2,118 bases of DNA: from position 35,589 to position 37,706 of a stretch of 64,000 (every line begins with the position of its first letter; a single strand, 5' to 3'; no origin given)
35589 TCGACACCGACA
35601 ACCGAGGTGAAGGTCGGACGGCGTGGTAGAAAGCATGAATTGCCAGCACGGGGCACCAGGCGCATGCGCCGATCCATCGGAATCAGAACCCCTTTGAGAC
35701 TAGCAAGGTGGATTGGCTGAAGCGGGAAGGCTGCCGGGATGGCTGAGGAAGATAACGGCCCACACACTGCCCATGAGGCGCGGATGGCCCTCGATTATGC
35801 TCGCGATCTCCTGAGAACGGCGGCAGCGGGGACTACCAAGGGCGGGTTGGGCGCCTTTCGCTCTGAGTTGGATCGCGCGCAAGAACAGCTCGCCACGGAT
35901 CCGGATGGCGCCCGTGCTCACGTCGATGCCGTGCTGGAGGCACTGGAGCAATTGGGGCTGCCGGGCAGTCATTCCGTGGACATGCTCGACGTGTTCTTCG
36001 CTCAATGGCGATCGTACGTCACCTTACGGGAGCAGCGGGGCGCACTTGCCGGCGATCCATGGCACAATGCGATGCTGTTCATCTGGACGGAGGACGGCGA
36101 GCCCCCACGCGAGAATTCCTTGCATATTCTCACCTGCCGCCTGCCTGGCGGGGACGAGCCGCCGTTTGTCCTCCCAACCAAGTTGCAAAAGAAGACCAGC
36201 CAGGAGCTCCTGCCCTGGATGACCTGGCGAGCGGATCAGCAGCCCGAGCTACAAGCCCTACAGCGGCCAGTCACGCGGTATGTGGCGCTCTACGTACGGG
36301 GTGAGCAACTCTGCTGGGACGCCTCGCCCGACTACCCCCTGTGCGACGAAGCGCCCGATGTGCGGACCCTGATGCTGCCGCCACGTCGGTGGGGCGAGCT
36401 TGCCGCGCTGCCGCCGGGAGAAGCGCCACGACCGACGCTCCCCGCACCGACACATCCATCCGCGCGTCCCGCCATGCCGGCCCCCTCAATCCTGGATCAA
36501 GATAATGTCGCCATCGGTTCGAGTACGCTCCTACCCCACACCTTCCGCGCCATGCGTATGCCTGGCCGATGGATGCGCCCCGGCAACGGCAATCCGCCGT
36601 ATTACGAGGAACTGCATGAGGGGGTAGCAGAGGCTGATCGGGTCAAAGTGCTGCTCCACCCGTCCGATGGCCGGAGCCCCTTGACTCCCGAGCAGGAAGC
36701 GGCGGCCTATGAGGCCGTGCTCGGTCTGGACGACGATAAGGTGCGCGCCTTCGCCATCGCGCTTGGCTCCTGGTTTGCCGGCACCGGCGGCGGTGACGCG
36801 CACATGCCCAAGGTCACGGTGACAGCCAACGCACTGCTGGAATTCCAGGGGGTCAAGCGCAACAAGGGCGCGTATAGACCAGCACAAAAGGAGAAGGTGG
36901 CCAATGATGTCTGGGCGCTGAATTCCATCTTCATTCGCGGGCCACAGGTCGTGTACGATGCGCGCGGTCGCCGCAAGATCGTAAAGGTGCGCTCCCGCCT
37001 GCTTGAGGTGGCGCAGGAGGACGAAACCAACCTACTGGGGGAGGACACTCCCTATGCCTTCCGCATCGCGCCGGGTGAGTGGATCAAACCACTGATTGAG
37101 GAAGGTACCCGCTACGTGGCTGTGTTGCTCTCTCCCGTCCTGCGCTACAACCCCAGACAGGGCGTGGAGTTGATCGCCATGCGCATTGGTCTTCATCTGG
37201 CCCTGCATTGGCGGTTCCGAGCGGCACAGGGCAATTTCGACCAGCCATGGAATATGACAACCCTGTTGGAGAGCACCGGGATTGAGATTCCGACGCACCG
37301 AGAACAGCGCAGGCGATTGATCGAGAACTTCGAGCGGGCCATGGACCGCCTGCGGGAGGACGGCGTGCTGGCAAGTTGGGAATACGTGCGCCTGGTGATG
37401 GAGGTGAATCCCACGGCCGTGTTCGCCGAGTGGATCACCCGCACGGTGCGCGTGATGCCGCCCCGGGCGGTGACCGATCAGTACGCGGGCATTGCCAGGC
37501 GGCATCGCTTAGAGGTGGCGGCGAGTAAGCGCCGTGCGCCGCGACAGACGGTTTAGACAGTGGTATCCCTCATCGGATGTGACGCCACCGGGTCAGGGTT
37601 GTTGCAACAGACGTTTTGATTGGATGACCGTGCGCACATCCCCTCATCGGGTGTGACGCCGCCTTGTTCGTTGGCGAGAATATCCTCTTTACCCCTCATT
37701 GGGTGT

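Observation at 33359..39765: Self-contained replication/partition module, suggesting this DNA belongs to a secondary replicon (megaplasmid/chromid)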

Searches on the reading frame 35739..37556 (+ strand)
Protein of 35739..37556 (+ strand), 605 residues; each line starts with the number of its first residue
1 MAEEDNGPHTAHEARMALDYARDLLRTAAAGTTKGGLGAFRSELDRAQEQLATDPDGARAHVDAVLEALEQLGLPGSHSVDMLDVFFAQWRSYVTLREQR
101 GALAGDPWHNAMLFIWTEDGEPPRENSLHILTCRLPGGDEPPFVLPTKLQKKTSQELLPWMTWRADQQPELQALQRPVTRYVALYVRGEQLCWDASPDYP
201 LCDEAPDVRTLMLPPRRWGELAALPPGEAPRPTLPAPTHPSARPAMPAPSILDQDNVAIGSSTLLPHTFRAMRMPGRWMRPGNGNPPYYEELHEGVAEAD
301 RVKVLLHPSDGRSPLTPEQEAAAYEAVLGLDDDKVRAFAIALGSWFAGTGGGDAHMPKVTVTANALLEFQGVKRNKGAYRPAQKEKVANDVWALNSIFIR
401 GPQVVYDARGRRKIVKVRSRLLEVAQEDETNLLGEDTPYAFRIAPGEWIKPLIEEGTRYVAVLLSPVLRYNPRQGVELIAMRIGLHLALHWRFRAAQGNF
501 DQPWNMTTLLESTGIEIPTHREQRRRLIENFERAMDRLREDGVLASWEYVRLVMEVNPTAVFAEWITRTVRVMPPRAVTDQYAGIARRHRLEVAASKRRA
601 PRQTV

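Call 7: search_protein_families(library=pfam, proteins=[window:35739-37556:+], max_evalue=0.1)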
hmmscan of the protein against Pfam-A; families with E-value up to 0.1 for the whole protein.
window:35739-37556:+ (605 aa): 1 family
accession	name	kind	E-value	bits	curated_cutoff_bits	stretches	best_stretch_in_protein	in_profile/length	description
PF06889.16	DUF1266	-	0.088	13.4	27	0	521-567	63-104/175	Protein of unknown function (DUF1266)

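Call 8: search_protein_families(library=ncbifam, proteins=[window:35739-37556:+], max_evalue=0.1)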
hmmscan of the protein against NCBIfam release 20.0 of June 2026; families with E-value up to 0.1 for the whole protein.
window:35739-37556:+ (605 aa): 0 families

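Call 20: find_homologous_proteins(query=window:35739-37556:+)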
Query window:35739-37556:+ (605 aa): 13 proteins with E <= 0.001 among 8000 candidates.
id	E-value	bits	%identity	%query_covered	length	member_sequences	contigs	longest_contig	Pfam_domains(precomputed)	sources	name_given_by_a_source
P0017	0.0e+0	1356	100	98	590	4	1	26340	-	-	-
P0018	3.3e-278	943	87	78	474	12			-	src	-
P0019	2.8e-244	831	63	98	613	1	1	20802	-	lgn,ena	-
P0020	2.0e-223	762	58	98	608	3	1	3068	-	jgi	jgi:hypothetical protein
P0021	3.3e-220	751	58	97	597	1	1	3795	-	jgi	jgi:hypothetical protein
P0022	1.3e-219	749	57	98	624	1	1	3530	-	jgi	jgi:hypothetical protein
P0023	9.3e-217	740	57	97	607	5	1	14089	-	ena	-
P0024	2.5e-215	735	56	97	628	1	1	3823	-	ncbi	-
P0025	6.6e-191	654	57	89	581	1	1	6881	-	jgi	jgi:hypothetical protein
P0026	8.6e-182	624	75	59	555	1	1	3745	-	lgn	-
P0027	3.1e-178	612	73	60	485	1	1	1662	-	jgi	jgi:hypothetical protein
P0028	1.8e-140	488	65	54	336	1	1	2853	-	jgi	jgi:hypothetical protein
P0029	4.4e-72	262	41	61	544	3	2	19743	-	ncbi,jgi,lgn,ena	-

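Call 21: search_solved_structures(query=window:35739-37556:+, max_evalue=1)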
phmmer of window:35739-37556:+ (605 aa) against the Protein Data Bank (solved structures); distinct sequences matched with E-value up to 1: 2.
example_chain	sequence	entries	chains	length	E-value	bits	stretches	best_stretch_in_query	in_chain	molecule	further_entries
9az1_A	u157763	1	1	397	0.39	12.5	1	82-144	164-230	Deferrochelatase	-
8oyx_A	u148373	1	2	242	0.58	12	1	410-555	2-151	De novo designed soluble GPCR-like protein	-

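Call 23: find_encoding_contigs(protein=P0019, flank=10000, max_places=3)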
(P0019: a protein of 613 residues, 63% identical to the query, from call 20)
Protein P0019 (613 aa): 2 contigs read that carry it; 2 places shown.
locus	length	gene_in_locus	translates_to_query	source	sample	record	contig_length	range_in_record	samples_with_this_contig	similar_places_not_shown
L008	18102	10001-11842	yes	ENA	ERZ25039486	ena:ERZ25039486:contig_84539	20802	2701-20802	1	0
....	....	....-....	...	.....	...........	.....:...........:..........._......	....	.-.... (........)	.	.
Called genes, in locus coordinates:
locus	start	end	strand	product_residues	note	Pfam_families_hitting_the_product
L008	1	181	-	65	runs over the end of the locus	-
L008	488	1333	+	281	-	PF00106:adh_short, PF08659:KR, PF23441:SDR (weak), PF13561:adh_short_C2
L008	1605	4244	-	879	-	PF01381:HTH_3, PF13560:HTH_31, PF00931:NB-ARC, PF13481:AAA_25 (weak), PF20703:nSTAND1, PF13401:AAA_22, PF25872:HTH_77, PF13424:TPR_12 (weak)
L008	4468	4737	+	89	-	-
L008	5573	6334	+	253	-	PF06626:DUF1152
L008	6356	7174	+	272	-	PF00665:rve (weak), PF13610:DDE_Tnp_IS240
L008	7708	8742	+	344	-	PF01656:CbiA, PF06564:CBP_BcsQ (faint), PF10609:ParA (faint), PF13614:AAA_31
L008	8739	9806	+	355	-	PF02195:ParB_N, PF17762:HTH_ParB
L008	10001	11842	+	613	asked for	-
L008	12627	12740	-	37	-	-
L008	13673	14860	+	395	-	PF00106:adh_short, PF08659:KR, PF13561:adh_short_C2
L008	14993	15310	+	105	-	PF05336:rhaM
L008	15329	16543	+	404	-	PF06379:RhaT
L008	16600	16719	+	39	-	-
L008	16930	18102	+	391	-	?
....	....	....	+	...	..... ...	-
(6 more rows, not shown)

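Call 24: find_encoding_contigs(protein=P0023, flank=10000, max_places=3)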
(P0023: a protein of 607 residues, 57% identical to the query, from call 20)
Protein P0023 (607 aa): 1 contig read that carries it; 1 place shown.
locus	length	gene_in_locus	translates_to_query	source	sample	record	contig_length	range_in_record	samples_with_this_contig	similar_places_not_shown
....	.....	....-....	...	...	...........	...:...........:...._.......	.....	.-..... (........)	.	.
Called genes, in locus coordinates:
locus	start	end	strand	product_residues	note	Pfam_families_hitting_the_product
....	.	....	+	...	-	?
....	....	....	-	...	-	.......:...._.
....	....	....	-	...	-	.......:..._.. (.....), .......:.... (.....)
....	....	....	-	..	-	-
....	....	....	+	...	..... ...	-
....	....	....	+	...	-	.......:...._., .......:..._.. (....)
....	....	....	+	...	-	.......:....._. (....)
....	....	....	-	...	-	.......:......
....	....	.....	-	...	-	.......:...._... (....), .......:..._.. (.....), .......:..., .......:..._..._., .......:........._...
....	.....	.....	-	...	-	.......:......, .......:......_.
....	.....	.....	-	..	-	-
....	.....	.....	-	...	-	?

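Call 25: find_encoding_contigs(protein=P0029, flank=10000, max_places=3)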
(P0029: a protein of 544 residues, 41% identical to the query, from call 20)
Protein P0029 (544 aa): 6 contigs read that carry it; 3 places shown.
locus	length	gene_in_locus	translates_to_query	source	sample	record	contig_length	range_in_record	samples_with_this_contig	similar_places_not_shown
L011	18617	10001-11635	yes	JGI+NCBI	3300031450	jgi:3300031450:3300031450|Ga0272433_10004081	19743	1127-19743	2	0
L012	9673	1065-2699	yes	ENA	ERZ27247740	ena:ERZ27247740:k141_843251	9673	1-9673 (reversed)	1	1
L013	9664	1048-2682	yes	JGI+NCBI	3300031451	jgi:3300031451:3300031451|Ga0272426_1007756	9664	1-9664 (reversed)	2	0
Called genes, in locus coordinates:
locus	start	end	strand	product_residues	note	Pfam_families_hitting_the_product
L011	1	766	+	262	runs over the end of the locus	PF03237:Terminase_6N, PF04466:Terminase_3, PF05127:NAT10_TcmA_helicase (weak)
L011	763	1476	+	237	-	-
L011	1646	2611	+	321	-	-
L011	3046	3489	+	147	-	-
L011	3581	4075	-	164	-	PF12728:HTH_17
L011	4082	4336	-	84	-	-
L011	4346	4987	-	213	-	PF01527:HTH_Tnp_1 (faint), PF13384:HTH_23 (faint), PF13551:HTH_29 (faint), PF12728:HTH_17 (weak), PF13411:MerR_1 (faint), PF13518:HTH_28 (faint), PF00376:MerR (faint), PF12728:HTH_17 (weak)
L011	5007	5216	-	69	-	PF13384:HTH_23 (weak), PF12728:HTH_17, PF00376:MerR (weak)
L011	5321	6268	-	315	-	-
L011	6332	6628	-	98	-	-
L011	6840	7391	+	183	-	-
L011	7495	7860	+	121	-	-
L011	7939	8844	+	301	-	-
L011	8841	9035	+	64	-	-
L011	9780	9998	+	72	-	PF12728:HTH_17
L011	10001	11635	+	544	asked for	-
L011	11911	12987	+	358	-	PF13481:AAA_25, PF03796:DnaB_C, PF06745:ATPase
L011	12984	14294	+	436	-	PF13155:Toprim_2, PF13362:Toprim_3 (weak)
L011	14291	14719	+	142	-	-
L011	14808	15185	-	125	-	-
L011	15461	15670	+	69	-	PF12728:HTH_17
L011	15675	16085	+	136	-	-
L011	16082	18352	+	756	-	-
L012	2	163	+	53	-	?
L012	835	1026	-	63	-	-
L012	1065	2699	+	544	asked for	-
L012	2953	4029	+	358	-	PF13481:AAA_25, PF03796:DnaB_C, PF06745:ATPase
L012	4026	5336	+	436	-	PF13155:Toprim_2, PF13362:Toprim_3 (weak)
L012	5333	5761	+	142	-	-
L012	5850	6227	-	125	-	-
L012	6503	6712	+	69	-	PF12728:HTH_17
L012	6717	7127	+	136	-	-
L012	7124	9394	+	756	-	-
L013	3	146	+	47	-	?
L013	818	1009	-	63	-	-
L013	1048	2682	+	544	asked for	-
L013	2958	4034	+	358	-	PF13481:AAA_25, PF03796:DnaB_C, PF06745:ATPase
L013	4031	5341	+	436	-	PF13155:Toprim_2, PF13362:Toprim_3 (weak)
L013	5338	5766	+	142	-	-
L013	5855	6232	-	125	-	-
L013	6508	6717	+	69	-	PF12728:HTH_17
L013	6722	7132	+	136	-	-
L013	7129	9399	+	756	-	-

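Call 38: predict_structure(alignment_id=A3)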
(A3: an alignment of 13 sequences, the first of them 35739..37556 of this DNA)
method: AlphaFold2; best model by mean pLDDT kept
length: 605 residues; sequences in the alignment: 13
mean_pLDDT: 64.6   pTM: 0.54
mean pLDDT of the five models: 64.6, 63.8, 63.3, 60.9, 59.4
residues with pLDDT >= 90: 94; 70-90: 204; 50-70: 95; < 50: 212
segments of 3 or more residues with pLDDT < 50: 1-5, 31-34, 73-162, 164-218, 226-262, 552-563, 600-605
pLDDT, mean of each block of 10 residues (from residue 1): 50 74 64 60 86 82 76 37 39 44 37 36 34 33 30 36 45 41 36 43 42 45 46 33 29 29 73 90 92 64 89 92 93 91 82 74 89 84 91 92 64 76 84 75 84 62 82 86 87 67 77 83 86 94 87 38 58 84 62 54 39
secondary structure, 60 per line:
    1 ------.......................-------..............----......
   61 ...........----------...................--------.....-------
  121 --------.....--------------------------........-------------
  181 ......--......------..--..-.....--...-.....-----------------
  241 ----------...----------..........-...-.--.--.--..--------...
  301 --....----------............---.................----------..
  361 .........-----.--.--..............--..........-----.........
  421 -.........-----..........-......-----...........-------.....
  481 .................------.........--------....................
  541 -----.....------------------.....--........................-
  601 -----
elements in order: H7-29 H37-50 H55-71 H82-100 E109-113 E129-133 H160-167 E181-186 E189-194 H208-212 H219-223 H264-273 E303-306 H317-328 H332-348 E359-362 H363-369 H381-394 E397-406 E412-420 E422-430 E436-445 H447-452 H458-468 H476-497 H506-512 H521-540 E546-550 E569-573 H576-599

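Call 40: search_protein_representatives(alignment_id=A3)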
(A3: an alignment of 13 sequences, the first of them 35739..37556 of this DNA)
Query: 13 sequences, 607 profile positions. Proteins with E-value up to 0.001 (for the whole library): 884; up to 1e-10: 547; up to 1e-30: 83. The best 150 are listed.
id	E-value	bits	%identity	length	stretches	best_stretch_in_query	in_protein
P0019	1.8e-284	961.6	-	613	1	3-604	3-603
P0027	7.9e-226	767.9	-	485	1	157-604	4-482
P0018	5.7e-224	761.8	-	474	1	2-476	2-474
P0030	1.2e-176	605.4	-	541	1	74-602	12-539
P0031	1.8e-142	492.6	-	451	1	203-588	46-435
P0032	2.8e-129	449.1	-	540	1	77-602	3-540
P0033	1.7e-122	426.7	-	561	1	248-603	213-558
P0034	6.0e-111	388.5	-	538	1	235-569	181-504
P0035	6.8e-104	365.2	-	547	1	274-605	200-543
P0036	7.5e-97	341.9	-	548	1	276-602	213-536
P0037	2.9e-92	326.8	-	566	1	243-605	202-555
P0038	1.1e-91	324.9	-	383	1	239-605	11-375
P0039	1.6e-91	324.3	-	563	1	249-603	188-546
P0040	3.6e-90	319.9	-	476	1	277-601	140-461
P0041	7.8e-90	318.8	-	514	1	277-600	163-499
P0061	6.5e-57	210.0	-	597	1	235-579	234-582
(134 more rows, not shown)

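Call 41: fold_search(model_id=the predicted structure, library=pdb)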
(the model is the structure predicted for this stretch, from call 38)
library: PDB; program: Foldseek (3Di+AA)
matches with E <= 10: 101; with E <= 0.001: 3
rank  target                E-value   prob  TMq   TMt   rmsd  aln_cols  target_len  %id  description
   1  5ubf_A                3.2e-05  1.00  0.27  0.50   9.6       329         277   11  Crystal structure of the RctB domains 2-3, RctB-155-483 (released 2017-01-11)
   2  5tbf_B                9.3e-05  1.00  0.27  0.53   9.2       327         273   12  Crystal structure of SeMet derivatives of domain2 and domain 3 of RctB (released 2017-04-12)
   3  5tbf_A                1.4e-04  1.00  0.27  0.49   9.5       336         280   13  Crystal structure of SeMet derivatives of domain2 and domain 3 of RctB (released 2017-04-12)
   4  9z08_C                1.3e-01  0.85  0.20  0.45   8.6       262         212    8  Isoreticular co-crystal 1 with asymmetrical expanded duplex (31mer) containing separate insert strand with sequence GA (released 2026-03-18)
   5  7tcd                  1.9e-01  0.09  0.07  0.08  21.9       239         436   11  LOV2-DARPIN fusion: D13 (released 2023-07-05)
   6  7sgc_C                4.0e-01  0.69  0.21  0.46   8.6       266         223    8  Replication Initiator Protein REPE54 and cognate DNA sequence with terminal five prime phosphates. (released 2021-10-13)
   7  4o5m_A                5.9e-01  0.03  0.06  0.08  18.7       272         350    9  X-ray Crystal Structure of Isovaleryl-CoA Dehydrogenase from Brucella suis (released 2014-01-01)
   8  1lws_A                9.5e-01  0.03  0.05  0.07  21.0       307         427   10  Crystal structure of the intein homing endonuclease PI-SceI bound to its recognition sequence (released 2002-09-27)
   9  3mxl_A                1.0e+00  0.02  0.07  0.09  22.6       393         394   11  Crystal structure of nitrososynthase from Micromonospora carbonacea var. africana (released 2011-02-09)
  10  4hj4_B                1.1e+00  0.08  0.09  0.20  17.1       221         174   10  Crystal Structure of Rhodobacter Sphaeroides LOV protein (released 2013-01-16)
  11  4i5s_A                1.1e+00  0.05  0.07  0.10  29.4       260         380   11  Structure and function of sensor histidine kinase (released 2013-03-27)
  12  4o5m_B                1.2e+00  0.05  0.08  0.13  19.1       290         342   11  X-ray Crystal Structure of Isovaleryl-CoA Dehydrogenase from Brucella suis (released 2014-01-01)
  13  4kto_B                1.2e+00  0.03  0.05  0.08  18.5       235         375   12  Crystal Structure Of a Putative Isovaleryl-CoA dehydrogenase (PSI-NYSGRC-012251) from Sinorhizobium meliloti 1021 (released 2013-06-19)
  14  3mxl_B                1.3e+00  0.02  0.07  0.09  22.3       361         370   12  Crystal structure of nitrososynthase from Micromonospora carbonacea var. africana (released 2011-02-09)
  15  9bkv_B                1.5e+00  0.04  0.10  0.08  27.7       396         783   10  DosP R97A bent form (released 2024-11-20)
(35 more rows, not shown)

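Call 43: search_dna_similar(query=window:35739-37556:+, collection=plasmids, mode=protein, max_rows=30, max_evalue=0.001)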
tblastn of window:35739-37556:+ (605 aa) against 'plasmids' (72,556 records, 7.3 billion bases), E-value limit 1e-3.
Records with a match: 30; places in all: 30; records where one place covers at least 80% of the query: 0.
Best place of each record, by identity: <60% 30.
By first word of the organism name: Bacillus 10; Cytobacillus 7; Peribacillus 6; Metabacillus 1; Haematospirillum 1; Deinococcus 1; Paludibaculum 1; Lysinibacillus 1; Niallia 1; Arthrobacter 1.
By predicted mobility (MOB-suite, as given by PLSDB): non-mobilizable 23; conjugative 6; mobilizable 1.
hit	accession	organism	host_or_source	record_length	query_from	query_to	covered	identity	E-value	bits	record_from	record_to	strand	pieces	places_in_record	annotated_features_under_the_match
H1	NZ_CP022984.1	Cytobacillus kochii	Drosophila melanogaster Oregon-R ...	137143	306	574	44%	23.8%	3e-6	58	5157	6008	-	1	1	helix-turn-helix transcriptional regulator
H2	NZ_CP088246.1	Metabacillus sp. B2-18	single cell,human skin swab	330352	326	582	42%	24.4%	1e-8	66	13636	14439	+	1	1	helix-turn-helix transcriptional regulator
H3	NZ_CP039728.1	Bacillus sp. S3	whole organism,Contaminated Mine Soils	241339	325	581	42%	23.7%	4e-10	71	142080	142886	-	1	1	helix-turn-helix transcriptional regulator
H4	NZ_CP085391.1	Cytobacillus firmus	single cell,soil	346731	294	550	42%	23.6%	6e-6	57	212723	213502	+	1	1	helix-turn-helix domain-containing protein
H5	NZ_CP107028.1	Cytobacillus firmus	whole organism,soil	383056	294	550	42%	23.6%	7e-6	57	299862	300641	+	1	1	helix-turn-helix domain-containing protein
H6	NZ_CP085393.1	Cytobacillus oceanisediminis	single cell,soil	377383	294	550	42%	23.6%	7e-6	57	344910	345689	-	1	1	helix-turn-helix domain-containing protein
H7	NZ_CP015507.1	Cytobacillus oceanisediminis 2691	seawater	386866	294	550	42%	23.6%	7e-6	57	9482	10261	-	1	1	helix-turn-helix domain-containing protein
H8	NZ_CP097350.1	Cytobacillus pseudoceanisediminis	cell culture,hot underground spring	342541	294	550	42%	23.6%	1e-5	57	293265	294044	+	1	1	helix-turn-helix domain-containing protein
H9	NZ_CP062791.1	Cytobacillus oceanisediminis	rhizosphere taken during the low tide ...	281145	294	550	42%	23.6%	1e-5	56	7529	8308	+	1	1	helix-turn-helix domain-containing protein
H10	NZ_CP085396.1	Peribacillus frigoritolerans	single cell,soil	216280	308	581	45%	21.6%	2e-4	52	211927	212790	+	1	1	helix-turn-helix domain-containing protein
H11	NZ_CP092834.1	Bacillus mycoides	whole organism,soil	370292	354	593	40%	24.4%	3e-5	55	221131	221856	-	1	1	XRE family transcriptional regulator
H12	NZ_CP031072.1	Bacillus mycoides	cell culture,soil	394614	354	593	40%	24.4%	3e-5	55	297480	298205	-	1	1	XRE family transcriptional regulator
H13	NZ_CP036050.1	Bacillus mycoides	cell culture,soil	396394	354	593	40%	24.4%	3e-5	55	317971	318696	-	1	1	XRE family transcriptional regulator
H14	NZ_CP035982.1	Bacillus mycoides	cell culture,soil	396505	354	593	40%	24.4%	3e-5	55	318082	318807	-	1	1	XRE family transcriptional regulator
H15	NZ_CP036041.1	Bacillus mycoides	cell culture,soil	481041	354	593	40%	24.4%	3e-5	55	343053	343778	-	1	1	XRE family transcriptional regulator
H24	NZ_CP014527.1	Haematospirillum jordaniae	Homo sapiens,Blood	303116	379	587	35%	26.6%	1e-7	63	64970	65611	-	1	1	helix-turn-helix transcriptional regulator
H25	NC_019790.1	Deinococcus peraridilitoris DSM 19664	-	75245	351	578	38%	24.1%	3e-4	52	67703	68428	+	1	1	hypothetical protein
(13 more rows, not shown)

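Call 44: search_dna_similar(query=window:35739-37556:+, collection=phages, mode=protein, max_rows=30, max_evalue=0.001)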
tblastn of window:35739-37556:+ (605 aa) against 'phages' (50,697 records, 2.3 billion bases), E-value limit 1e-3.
No match.
